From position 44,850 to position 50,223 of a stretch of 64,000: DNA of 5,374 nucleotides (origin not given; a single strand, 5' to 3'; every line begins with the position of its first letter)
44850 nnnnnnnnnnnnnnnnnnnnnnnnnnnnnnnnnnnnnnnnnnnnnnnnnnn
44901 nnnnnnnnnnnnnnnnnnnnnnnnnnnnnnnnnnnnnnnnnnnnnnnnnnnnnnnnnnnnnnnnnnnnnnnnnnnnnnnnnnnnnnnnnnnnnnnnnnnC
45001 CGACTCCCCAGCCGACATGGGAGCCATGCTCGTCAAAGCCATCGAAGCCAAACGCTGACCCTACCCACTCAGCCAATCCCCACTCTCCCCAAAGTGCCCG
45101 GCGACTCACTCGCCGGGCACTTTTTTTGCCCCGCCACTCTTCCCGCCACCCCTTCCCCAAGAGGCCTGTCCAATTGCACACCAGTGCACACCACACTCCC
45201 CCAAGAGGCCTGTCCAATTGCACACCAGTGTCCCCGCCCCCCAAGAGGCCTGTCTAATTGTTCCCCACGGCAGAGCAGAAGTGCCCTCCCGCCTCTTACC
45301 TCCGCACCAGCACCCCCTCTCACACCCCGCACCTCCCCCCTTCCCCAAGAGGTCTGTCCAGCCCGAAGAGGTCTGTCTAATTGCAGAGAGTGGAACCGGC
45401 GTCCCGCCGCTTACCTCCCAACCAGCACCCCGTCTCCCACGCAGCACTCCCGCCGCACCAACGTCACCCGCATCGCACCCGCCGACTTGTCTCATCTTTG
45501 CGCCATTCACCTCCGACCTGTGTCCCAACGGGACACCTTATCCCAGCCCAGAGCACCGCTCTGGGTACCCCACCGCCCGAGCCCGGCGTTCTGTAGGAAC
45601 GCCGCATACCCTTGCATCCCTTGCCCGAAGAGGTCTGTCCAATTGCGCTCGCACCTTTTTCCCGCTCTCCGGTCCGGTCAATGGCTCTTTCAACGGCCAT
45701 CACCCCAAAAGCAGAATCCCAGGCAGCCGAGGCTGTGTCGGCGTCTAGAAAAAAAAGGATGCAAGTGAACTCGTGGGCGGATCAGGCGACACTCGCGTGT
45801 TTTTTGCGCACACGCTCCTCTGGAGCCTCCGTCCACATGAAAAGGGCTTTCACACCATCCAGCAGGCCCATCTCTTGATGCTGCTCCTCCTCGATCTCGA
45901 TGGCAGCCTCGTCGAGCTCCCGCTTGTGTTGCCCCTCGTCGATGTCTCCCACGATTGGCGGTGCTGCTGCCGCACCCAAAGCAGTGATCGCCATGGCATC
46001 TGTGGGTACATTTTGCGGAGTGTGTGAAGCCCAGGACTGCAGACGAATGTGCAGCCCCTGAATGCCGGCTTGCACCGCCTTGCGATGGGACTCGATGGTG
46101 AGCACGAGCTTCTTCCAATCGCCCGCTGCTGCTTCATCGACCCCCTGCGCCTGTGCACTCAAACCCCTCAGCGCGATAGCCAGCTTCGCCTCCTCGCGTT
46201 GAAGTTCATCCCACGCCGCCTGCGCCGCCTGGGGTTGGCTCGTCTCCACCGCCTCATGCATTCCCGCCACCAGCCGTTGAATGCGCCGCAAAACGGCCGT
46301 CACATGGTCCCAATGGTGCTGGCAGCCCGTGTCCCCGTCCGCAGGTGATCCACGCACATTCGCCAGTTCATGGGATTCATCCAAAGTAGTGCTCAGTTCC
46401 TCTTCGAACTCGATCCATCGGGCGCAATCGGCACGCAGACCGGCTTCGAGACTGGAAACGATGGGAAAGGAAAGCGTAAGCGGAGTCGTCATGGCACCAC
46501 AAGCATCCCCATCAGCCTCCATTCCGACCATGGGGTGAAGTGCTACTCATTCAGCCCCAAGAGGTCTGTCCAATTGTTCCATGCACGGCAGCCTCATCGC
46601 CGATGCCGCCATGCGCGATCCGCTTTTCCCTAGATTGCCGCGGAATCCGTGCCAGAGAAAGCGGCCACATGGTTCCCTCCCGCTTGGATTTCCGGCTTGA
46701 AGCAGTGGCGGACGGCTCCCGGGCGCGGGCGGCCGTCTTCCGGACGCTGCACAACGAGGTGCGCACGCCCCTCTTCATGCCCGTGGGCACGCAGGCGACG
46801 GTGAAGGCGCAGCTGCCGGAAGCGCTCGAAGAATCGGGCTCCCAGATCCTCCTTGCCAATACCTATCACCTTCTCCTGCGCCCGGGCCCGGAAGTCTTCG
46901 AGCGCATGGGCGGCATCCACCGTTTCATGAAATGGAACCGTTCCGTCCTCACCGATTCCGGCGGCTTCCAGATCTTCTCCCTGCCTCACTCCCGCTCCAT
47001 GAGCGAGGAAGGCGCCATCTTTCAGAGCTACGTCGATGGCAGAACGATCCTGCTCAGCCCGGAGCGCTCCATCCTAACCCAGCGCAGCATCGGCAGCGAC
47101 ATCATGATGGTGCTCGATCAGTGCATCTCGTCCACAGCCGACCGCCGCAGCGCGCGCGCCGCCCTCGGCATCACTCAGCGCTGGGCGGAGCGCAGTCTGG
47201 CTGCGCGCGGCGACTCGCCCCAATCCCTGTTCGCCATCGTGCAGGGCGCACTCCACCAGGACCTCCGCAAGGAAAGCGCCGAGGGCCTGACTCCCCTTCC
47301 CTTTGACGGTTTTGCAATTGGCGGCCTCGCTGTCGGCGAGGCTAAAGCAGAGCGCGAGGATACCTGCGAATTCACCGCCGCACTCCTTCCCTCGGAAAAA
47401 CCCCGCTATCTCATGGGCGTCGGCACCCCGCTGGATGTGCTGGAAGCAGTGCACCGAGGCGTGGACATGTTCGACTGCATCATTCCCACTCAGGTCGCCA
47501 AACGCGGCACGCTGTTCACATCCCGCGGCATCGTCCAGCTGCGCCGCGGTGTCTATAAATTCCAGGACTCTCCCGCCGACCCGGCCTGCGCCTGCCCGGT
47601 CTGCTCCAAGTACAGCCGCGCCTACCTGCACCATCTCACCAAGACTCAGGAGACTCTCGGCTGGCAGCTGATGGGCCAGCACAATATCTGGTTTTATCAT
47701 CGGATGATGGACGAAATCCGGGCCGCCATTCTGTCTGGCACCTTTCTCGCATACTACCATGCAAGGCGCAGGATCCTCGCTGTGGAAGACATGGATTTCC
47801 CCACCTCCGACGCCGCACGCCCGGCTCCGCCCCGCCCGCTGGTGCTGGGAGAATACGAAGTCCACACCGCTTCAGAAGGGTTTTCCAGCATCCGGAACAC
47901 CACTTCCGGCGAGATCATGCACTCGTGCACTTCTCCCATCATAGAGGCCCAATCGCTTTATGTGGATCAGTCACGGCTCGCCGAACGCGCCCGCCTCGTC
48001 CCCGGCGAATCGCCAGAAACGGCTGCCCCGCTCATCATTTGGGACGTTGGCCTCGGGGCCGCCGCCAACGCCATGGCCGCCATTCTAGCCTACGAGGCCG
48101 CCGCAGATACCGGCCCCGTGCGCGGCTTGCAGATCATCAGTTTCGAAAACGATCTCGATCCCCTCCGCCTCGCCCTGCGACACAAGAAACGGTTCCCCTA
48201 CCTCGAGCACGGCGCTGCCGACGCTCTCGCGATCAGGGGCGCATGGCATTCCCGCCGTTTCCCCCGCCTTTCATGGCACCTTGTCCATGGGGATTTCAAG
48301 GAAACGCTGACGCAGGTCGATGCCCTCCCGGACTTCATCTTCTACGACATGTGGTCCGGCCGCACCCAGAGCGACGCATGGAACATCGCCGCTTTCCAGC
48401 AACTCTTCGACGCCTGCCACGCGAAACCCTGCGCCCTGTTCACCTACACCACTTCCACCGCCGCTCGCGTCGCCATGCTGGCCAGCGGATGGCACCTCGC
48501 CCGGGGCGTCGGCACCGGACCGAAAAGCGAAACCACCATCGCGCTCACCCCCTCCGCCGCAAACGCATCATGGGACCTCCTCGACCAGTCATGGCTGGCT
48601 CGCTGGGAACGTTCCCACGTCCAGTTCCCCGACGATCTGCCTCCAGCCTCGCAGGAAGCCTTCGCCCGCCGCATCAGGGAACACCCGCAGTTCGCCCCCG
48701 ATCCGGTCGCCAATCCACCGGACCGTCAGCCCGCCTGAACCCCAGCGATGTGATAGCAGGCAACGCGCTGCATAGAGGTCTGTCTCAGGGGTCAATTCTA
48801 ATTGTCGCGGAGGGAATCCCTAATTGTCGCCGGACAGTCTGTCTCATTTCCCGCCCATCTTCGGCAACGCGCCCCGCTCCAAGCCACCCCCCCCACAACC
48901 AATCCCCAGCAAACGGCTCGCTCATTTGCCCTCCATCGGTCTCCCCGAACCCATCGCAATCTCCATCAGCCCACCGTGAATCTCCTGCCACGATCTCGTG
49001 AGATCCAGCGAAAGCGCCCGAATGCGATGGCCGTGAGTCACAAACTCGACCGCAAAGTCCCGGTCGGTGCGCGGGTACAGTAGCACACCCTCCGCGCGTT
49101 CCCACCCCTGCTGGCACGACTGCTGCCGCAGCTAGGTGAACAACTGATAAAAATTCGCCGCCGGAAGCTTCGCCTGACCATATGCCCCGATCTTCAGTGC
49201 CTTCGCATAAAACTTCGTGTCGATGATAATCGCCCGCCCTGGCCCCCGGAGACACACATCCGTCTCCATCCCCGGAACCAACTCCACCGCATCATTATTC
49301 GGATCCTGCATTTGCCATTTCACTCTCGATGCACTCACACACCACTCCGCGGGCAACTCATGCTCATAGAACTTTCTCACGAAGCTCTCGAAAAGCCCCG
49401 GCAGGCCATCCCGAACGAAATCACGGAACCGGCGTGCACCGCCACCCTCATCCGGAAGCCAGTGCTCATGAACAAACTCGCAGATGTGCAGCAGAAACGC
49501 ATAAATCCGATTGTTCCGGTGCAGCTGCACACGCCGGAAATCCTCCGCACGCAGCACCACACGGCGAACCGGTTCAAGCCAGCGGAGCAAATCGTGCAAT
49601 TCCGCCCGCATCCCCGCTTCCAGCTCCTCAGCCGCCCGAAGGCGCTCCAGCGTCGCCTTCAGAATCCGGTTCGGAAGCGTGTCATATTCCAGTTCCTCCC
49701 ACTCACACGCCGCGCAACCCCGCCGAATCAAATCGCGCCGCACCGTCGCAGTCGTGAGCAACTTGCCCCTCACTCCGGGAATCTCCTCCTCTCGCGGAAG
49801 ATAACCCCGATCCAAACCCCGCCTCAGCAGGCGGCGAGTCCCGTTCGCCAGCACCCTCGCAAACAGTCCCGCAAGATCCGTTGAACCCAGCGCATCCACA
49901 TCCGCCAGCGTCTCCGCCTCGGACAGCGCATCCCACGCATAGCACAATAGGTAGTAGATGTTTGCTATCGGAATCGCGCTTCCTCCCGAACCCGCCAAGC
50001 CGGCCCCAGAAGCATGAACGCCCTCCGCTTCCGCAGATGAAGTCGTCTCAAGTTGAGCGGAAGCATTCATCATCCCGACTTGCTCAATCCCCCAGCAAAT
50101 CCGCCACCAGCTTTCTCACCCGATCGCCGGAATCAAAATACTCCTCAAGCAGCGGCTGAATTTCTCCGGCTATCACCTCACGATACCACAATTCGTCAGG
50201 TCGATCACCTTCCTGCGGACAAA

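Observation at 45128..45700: Dense array of a 22-bp motif (CCCC/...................) in a non-coding gap, with further copies at 46555 and 48774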

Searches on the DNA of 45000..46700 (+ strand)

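Call 56: search_rna_families(source=window, start=45000, end=46700, threshold=evalue, max_evalue=1)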
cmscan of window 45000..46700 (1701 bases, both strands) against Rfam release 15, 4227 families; matches with E-value up to 1: 1.
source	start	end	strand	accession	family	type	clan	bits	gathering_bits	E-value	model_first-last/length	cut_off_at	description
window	45521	45565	-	RF01687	Acido-Lenti-1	Gene; sRNA;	-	24.1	37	0.0077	1-46/46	no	Acido-Lenti-1 RNA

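Call 58: search_rna_families(source=window, start=45400, end=45700, threshold=evalue, max_evalue=10, show_alignments=3)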
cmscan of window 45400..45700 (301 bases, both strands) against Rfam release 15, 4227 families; matches with E-value up to 10: 2.
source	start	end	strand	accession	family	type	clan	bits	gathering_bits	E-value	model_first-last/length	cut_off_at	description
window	45521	45565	-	RF01687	Acido-Lenti-1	Gene; sRNA;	-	24.1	37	0.0014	1-46/46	no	Acido-Lenti-1 RNA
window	45645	45700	+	RF01915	mir-2238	Gene; miRNA;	-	13.2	52.2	8.7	1-55/86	3'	mir-2238 microRNA precursor family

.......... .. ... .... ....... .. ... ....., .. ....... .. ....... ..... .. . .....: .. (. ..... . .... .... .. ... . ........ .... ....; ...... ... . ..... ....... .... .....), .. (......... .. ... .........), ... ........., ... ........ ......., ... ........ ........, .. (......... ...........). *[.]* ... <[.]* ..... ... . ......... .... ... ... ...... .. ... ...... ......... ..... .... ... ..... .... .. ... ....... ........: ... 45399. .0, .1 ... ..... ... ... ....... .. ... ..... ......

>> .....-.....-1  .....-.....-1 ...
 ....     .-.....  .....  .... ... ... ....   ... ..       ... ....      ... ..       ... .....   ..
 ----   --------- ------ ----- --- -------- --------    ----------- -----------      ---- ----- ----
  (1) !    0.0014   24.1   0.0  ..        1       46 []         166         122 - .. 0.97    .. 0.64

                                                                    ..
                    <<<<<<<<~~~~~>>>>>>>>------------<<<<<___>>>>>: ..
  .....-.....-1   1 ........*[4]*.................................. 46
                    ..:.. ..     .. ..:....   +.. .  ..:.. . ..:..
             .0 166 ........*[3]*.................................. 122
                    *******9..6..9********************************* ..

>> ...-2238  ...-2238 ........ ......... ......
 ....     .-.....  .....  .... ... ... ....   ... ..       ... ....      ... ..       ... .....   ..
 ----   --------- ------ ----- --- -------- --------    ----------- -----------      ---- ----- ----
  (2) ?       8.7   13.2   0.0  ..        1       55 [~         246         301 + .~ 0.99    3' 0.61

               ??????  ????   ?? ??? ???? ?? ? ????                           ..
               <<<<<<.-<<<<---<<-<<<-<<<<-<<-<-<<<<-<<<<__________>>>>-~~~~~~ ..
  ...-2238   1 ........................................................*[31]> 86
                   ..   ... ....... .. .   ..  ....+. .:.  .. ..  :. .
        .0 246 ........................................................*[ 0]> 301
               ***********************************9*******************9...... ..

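Call 62: search_dna_similar(query=window:45150-45400:+, collection=plasmids, mode=distant, max_evalue=0.01, max_rows=10)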
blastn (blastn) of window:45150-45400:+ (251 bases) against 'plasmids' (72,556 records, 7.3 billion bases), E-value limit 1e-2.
No match.

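Call 63: search_dna_similar(query=window:45150-45400:+, collection=phages, mode=distant, max_evalue=0.01, max_rows=10)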
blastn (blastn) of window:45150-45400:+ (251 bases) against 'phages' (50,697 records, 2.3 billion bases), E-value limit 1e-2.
No match.
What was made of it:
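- Tried and rejected: No blastn match in phages or plasmids (calls 62, 63).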

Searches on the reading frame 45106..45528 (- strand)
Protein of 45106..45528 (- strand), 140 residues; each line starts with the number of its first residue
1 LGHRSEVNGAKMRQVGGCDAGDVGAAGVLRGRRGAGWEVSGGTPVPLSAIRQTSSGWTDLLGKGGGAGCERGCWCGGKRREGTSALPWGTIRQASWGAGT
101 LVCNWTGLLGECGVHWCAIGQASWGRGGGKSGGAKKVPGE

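Call 9: search_protein_families(library=pfam, proteins=[window:45106-45528:-])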
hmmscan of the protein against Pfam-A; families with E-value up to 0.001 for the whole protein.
window:45106-45528:- (140 aa): 0 families

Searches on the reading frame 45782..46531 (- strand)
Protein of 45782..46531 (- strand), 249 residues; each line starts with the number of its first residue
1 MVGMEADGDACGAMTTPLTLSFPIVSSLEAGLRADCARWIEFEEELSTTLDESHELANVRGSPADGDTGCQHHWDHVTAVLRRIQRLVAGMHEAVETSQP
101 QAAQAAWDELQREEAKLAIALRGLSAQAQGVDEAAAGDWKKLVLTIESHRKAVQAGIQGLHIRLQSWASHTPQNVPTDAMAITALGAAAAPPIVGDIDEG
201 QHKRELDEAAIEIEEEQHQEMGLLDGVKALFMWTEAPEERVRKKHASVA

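Call 9: search_protein_families(library=pfam, proteins=[window:45782-46531:-])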
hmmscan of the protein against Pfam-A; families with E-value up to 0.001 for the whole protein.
window:45782-46531:- (249 aa): 0 families

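Call 24: search_protein_families(library=ncbifam, proteins=[window:45782-46531:-], max_evalue=0.01)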
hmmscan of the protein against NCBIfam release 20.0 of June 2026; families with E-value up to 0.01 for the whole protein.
window:45782-46531:- (249 aa): 0 families
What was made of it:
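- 45782..46531 (-): ORF249, a gene of unknown function bracketed by M copies. Interpreted as relocated cargo. No Pfam or NCBIfam hit (calls 9, 24).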

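Call 79: find_homologous_proteins(query=window:45782-46531:-, max_evalue=0.001)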
Query window:45782-46531:- (249 aa): 25 proteins with E <= 0.001 among 4577 candidates.
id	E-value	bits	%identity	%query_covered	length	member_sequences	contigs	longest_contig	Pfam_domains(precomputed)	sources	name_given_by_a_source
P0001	1.2e-155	534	99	100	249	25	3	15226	-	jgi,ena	-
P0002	2.9e-138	477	91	100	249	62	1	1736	-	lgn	-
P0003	5.4e-137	473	90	100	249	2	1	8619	-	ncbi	-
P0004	2.4e-132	458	89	100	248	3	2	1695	-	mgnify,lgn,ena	mgnify:CR=1 FL=1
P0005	7.3e-127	440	86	95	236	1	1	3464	-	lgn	-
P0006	7.5e-108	378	76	95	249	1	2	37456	-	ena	-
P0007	1.2e-106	374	73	100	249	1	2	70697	-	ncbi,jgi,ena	jgi:hypothetical protein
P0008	1.4e-106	373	74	94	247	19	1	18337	-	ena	-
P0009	1.5e-106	373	73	100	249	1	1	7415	-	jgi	jgi:hypothetical protein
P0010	1.5e-100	354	72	95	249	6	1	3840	-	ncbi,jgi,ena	jgi:hypothetical protein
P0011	7.8e-100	351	71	95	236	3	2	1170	-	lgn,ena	-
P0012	9.6e-100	351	71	94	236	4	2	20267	-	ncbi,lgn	ncbi:MAG: hypothetical protein RIS79_1281 [Verrucomicrobiota bacterium]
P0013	2.6e-98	346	73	93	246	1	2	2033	-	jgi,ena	jgi:hypothetical protein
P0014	1.1e-93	331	68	95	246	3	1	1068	-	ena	-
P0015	3.3e-93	330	68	95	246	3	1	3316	-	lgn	-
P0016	1.7e-92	327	67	95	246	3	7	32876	-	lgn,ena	-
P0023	1.0e-70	256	55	94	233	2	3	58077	-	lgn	-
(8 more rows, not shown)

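Call 80: find_encoding_contigs(protein=P0007, flank=4000, max_places=2)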
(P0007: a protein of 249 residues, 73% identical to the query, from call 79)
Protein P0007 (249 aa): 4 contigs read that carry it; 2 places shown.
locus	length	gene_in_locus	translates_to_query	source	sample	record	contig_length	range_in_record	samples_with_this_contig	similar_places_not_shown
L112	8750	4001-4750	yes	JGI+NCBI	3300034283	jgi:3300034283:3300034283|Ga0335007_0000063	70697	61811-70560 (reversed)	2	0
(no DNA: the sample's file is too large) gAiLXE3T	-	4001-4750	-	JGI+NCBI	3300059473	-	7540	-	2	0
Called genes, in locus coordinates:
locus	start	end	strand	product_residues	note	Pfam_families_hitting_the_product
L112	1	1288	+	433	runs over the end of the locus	PF25917:BSH_RND, PF25973:BSH_CzcB, PF25954:Beta-barrel_RND_2, PF25990:Beta-barrel_YknX, PF26002:Beta-barrel_AprE (weak)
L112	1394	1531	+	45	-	-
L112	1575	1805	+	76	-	-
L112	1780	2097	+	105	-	-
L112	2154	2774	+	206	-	PF00005:ABC_tran, PF13304:AAA_21 (faint)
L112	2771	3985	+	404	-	PF12704:MacB_PCD, PF02687:FtsX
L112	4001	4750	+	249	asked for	-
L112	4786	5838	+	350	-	PF05239:PRC (weak), PF04972:BON (weak)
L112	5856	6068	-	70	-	-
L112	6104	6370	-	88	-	PF13441:Gly-zipper_YMGG, PF13488:Gly-zipper_Omp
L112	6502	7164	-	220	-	PF00691:OmpA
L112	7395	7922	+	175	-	PF03713:DUF305 (faint), PF13628:DUF4142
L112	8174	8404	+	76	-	-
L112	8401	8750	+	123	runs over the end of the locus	-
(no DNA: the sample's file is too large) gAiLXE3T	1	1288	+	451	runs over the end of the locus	PF25917:BSH_RND, PF25973:BSH_CzcB, PF25990:Beta-barrel_YknX, PF26002:Beta-barrel_AprE (weak), PF25954:Beta-barrel_RND_2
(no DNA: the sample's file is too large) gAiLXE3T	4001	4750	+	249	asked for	-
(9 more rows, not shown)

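Call 81: find_encoding_contigs(protein=P0023, flank=4000, max_places=2)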
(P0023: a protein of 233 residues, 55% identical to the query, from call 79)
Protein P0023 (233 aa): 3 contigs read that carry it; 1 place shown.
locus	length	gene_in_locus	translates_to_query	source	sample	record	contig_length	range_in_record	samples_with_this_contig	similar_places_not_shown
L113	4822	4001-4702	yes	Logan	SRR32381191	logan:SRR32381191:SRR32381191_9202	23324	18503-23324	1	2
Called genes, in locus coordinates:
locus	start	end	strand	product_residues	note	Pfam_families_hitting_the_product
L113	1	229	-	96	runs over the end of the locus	PF19029:DUF883_C (weak)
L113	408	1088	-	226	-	PF00072:Response_reg, PF00196:GerE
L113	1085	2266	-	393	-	PF07730:HisKA_3, PF13581:HATPase_c_2, PF02518:HATPase_c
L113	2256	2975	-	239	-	-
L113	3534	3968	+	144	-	PF02566:OsmC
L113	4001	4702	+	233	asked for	-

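Call 82: find_encoding_contigs(protein=P0016, flank=4000, max_places=2)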
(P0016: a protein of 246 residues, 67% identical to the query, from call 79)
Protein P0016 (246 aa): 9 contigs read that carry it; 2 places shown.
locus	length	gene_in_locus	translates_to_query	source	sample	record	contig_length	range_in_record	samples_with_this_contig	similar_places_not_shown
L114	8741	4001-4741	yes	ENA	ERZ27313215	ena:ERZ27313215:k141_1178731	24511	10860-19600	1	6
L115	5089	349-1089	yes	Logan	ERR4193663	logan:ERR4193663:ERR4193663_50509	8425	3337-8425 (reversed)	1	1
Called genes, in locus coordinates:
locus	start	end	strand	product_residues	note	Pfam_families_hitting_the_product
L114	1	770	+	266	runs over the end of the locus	PF12686:DUF3800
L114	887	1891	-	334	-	PF01844:HNH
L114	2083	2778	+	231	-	PF13481:AAA_25 (faint), PF00005:ABC_tran, PF13304:AAA_21 (faint)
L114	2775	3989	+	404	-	PF12704:MacB_PCD, PF02687:FtsX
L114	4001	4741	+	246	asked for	-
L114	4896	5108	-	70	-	-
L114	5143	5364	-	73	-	PF13441:Gly-zipper_YMGG, PF13488:Gly-zipper_Omp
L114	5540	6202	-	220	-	PF00691:OmpA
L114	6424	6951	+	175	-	PF13628:DUF4142, PF03713:DUF305 (weak)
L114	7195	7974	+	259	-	PF03781:FGE-sulfatase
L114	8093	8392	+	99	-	-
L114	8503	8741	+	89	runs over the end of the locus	-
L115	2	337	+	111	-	?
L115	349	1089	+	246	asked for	-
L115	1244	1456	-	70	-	-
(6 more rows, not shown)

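Call 85: find_encoding_contigs(protein=P0006, flank=5000, max_places=1)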
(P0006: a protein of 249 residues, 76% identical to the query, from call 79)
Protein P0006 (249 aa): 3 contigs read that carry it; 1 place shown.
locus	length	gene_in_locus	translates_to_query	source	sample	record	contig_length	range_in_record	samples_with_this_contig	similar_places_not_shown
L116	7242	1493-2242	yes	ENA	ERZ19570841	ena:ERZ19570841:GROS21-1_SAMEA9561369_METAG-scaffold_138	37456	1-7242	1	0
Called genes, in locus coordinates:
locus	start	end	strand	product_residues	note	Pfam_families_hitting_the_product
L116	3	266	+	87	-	?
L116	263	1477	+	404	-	PF12704:MacB_PCD, PF02687:FtsX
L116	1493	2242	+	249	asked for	-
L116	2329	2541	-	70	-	-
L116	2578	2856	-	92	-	PF13441:Gly-zipper_YMGG, PF13488:Gly-zipper_Omp (weak)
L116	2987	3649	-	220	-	PF00691:OmpA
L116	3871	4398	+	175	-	PF13628:DUF4142, PF03713:DUF305 (weak)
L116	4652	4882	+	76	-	-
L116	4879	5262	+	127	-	-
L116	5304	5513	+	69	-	-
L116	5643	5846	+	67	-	PF05532:CsbD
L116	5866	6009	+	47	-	PF08085:Entericidin (weak)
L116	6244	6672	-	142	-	-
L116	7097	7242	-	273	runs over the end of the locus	-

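Call 86: find_encoding_contigs(protein=P0008, flank=5000, max_places=1)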
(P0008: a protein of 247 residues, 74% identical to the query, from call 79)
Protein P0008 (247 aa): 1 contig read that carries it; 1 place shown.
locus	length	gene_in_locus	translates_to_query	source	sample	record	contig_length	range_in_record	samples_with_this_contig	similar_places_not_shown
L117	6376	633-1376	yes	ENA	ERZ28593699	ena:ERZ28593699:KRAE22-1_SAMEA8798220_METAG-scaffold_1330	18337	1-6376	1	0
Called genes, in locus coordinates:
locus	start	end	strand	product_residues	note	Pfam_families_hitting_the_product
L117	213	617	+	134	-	PF02687:FtsX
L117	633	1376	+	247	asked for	-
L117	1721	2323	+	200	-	-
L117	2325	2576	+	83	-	-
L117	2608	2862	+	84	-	-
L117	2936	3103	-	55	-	-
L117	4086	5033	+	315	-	PF00135:COesterase (weak), PF20434:BD-FAE, PF07859:Abhydrolase_3 (weak)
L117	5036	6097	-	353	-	-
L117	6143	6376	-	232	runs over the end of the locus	PF04298:Zn_peptidase_2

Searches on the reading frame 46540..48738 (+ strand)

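Call 9: search_protein_families(library=pfam, proteins=[window:46540-48738:+])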
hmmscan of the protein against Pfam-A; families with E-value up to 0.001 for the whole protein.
window:46540-48738:+ (732 aa): 2 families
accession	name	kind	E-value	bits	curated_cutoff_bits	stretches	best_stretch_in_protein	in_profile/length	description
PF01702.25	TGT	-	2.4e-139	464.8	26.3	1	61-410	2-352/357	Queuine tRNA-ribosyltransferase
PF05430.17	Methyltransf_30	-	7.2e-10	39.3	22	1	578-669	32-122/124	S-adenosyl-L-methionine-dependent methyltransferase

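Call 24: search_protein_families(library=ncbifam, proteins=[window:46540-48738:+], max_evalue=0.01)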
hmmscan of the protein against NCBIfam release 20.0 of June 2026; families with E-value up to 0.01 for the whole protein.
window:46540-48738:+ (732 aa): 6 families
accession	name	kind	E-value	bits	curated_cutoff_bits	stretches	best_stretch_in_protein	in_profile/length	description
TIGR00430.1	Q_tRNA_tgt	equivalog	1.1e-132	442.5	306.75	1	58-409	6-359/368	tRNA guanosine(34) transglycosylase Tgt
TIGR00449.1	tgt_general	superfamily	1.3e-128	429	47.6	1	59-411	7-360/367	tRNA-guanine transglycosylase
TIGR00432.2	arcsn_tRNA_tgt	equivalog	3.5e-42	144.3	350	1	57-411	5-332/441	tRNA guanosine(15) transglycosylase TgtA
NF033855.1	tRNA_MNMC2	equivalog_domain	3.7e-17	62.9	136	1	454-668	4-206/209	tRNA (5-methylaminomethyl-2-thiouridine)(34)-methyltransferase MnmC2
NF002480.1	PRK01747.1-1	equivalog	9.1e-10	37.6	540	1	457-672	19-228/645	bifunctional tRNA (5-methylaminomethyl-2-thiouridine)(34)-methyltransferase MnmC2/FAD-dependent 5-carboxymethylaminomethyl-2-thiouridine(34)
NF040592.1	tRNA_mod_ArcS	equivalog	2.3e-06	26.5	440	1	283-404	125-227/575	archaeosine synthase subunit alpha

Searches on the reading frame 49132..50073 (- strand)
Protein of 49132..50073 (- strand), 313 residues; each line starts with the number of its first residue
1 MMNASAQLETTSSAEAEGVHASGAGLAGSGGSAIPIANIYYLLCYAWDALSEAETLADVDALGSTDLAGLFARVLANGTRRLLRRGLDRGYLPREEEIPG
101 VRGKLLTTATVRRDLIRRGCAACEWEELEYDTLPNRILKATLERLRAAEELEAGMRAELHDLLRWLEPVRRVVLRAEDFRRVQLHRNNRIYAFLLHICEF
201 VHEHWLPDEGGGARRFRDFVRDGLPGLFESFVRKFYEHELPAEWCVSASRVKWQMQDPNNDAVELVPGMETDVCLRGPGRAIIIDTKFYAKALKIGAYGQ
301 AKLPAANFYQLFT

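Call 9: search_protein_families(library=pfam, proteins=[window:49132-50073:-])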
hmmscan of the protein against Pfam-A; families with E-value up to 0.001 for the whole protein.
window:49132-50073:- (313 aa): 1 family
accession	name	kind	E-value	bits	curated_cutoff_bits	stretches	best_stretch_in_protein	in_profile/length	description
PF10117.15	McrBC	-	1.1e-27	97.3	23.9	1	55-313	49-302/318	McrBC 5-methylcytosine restriction system component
